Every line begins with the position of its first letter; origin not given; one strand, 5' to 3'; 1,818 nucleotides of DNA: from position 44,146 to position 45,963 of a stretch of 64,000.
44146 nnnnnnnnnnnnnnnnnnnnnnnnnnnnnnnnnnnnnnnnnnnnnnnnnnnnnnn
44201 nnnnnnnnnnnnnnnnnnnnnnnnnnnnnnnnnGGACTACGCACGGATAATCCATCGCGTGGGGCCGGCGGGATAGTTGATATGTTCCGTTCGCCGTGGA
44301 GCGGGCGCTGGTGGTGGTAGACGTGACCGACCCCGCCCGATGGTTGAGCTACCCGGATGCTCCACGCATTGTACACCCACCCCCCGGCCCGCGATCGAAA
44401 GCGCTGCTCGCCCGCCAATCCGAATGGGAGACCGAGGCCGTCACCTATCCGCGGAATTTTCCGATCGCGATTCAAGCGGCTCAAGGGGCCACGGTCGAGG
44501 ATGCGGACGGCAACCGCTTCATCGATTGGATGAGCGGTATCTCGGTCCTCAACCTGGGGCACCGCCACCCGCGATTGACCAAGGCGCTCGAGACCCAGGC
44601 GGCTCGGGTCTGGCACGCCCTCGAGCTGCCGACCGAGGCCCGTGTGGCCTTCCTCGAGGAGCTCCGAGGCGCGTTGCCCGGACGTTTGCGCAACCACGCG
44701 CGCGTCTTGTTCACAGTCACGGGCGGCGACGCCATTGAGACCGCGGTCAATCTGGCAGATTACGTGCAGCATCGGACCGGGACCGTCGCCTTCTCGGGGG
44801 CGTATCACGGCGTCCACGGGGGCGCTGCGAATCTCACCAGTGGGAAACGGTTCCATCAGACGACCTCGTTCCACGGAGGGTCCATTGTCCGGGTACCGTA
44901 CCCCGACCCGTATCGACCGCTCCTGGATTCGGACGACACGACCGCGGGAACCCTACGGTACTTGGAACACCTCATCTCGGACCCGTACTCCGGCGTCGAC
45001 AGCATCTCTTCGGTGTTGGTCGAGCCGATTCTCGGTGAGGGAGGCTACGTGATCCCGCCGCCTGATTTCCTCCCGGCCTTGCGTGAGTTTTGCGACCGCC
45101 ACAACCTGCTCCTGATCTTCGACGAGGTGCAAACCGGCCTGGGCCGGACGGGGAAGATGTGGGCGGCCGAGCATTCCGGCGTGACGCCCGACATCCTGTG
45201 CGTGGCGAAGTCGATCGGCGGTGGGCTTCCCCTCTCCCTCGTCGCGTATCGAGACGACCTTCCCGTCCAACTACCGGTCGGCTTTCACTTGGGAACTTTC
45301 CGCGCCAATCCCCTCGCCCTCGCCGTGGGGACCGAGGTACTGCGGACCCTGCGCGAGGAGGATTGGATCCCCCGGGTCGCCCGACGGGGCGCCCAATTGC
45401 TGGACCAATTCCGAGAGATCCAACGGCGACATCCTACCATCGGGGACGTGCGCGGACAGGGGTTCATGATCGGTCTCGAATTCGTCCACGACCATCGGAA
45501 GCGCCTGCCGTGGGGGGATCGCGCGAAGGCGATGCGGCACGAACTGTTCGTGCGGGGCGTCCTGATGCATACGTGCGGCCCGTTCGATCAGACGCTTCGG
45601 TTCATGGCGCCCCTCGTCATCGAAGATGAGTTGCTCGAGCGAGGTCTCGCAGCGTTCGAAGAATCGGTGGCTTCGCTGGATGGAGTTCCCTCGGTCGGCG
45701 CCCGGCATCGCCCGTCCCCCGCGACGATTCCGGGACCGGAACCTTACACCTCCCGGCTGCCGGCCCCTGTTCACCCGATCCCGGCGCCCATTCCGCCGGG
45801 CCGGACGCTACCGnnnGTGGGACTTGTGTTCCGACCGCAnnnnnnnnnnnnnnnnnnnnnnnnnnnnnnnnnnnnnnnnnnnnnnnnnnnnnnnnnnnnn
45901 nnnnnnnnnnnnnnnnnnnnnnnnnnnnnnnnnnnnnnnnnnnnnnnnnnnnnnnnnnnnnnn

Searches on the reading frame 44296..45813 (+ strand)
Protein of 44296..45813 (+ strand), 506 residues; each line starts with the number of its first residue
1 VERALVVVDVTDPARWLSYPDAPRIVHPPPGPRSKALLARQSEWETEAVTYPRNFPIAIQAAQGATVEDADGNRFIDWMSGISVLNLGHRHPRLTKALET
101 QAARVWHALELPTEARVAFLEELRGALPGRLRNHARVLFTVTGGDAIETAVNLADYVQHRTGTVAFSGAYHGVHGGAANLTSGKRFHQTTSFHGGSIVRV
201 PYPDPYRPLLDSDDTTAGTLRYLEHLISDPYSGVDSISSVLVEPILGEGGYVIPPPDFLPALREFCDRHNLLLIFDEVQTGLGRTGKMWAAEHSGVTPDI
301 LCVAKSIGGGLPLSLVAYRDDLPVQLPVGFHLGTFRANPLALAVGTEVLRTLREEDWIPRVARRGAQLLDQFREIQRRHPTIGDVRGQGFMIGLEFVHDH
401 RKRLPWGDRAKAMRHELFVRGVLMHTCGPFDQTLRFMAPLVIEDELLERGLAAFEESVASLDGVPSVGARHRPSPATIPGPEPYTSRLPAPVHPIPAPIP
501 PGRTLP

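Call 35: search_protein_families(library=ncbifam, proteins=[window:44296-45813:+], max_evalue=0.00001)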
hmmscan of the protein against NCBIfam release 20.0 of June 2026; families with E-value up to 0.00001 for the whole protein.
window:44296-45813:+ (506 aa): 69 families (the best 25 are shown)
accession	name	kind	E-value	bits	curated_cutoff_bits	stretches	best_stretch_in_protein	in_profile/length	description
NF004426.0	PRK05769.1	equivalog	1e-112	377.2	552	1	21-460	4-439/441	acetyl ornithine aminotransferase family protein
NF005393.0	PRK06938.1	subfamily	8.9e-105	350.7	671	1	33-459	27-463/469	diaminobutyrate--2-oxoglutarate transaminase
NF005993.0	PRK08117.1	subfamily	3.9e-104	348.6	574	1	57-460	27-429/433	aspartate aminotransferase family protein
TIGR00709.1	dat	subfamily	1.1e-94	317.6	401.6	1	37-460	3-435/442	diaminobutyrate--2-oxoglutarate transaminase family protein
NF005386.0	PRK06931.1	equivalog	2.6e-90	303.3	753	1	35-460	20-454/461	diaminobutyrate--2-oxoglutarate transaminase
NF004714.0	PRK06058.1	subfamily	7.9e-89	298.3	639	1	22-459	11-445/447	4-aminobutyrate--2-oxoglutarate transaminase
NF006733.0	PRK09264.1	subfamily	2.7e-87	293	438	1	42-460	8-416/425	diaminobutyrate--2-oxoglutarate transaminase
TIGR00700.1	GABAtrnsam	equivalog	4.1e-87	292.5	506.65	1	57-457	17-417/420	4-aminobutyrate--2-oxoglutarate transaminase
NF005692.0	PRK07495.1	equivalog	3.5e-82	276.3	724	1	57-460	24-421/425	4-aminobutyrate--2-oxoglutarate transaminase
TIGR02407.1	ectoine_ectB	equivalog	6.4e-82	275.3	552.2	1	43-459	5-411/412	diaminobutyrate--2-oxoglutarate transaminase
TIGR00707.1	argD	subfamily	1e-79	268.1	410.05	1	54-457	8-379/381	acetylornithine/succinylornithine family transaminase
NF005985.0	PRK08088.1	equivalog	5.9e-78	262.4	713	1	37-459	7-422/426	4-aminobutyrate--2-oxoglutarate transaminase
NF006368.0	PRK08593.1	equivalog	8.6e-75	252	570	1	53-462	24-433/448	aspartate aminotransferase family protein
NF005272.0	PRK06777.1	equivalog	1.1e-74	251.6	725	1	60-454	27-415/421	4-aminobutyrate--2-oxoglutarate transaminase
NF006228.0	PRK08360.1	equivalog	1.5e-74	251.2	608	1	53-461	21-427/443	aspartate aminotransferase family protein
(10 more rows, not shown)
